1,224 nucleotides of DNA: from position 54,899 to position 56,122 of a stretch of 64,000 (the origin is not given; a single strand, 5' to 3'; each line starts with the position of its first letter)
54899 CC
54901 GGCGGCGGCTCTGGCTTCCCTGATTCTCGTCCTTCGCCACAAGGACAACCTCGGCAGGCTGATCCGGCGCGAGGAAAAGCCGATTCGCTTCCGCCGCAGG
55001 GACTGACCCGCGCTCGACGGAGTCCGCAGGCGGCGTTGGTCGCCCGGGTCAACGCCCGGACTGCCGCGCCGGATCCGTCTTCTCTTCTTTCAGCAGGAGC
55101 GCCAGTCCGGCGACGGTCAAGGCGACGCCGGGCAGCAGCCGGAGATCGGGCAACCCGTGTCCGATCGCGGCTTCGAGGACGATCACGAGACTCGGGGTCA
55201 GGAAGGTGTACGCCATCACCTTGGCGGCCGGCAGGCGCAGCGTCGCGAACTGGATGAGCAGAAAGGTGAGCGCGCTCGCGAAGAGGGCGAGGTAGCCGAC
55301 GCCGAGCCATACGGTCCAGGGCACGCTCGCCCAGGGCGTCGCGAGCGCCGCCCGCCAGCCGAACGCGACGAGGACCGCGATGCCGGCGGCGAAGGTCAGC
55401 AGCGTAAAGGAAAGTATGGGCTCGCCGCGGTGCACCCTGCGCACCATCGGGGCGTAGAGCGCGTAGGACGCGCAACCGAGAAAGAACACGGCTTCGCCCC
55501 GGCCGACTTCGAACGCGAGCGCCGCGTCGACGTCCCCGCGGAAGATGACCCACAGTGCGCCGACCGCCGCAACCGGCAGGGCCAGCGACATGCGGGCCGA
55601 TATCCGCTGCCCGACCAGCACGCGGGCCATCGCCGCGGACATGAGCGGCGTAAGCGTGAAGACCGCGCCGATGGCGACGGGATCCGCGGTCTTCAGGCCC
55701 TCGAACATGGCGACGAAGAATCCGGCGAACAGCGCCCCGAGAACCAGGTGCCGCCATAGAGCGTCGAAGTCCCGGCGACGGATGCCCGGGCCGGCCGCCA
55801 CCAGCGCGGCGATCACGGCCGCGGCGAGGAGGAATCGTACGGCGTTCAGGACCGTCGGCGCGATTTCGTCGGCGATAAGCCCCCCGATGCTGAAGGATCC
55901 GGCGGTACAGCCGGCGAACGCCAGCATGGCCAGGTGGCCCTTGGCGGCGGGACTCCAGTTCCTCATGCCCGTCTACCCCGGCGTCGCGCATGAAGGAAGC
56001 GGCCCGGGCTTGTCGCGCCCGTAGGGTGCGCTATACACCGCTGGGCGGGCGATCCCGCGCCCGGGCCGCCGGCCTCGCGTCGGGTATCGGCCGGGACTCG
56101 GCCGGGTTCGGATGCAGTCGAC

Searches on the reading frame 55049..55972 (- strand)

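Call 78: search_protein_families(library=pfam, proteins=[window:55049-55972:-], max_evalue=0.001)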
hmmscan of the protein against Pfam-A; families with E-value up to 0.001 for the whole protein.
window:55049-55972:- (307 aa): 1 family
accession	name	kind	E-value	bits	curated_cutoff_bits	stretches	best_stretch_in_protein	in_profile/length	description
PF00892.27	EamA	-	2.1e-22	80.3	28.2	2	159-294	3-134/135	EamA-like transporter family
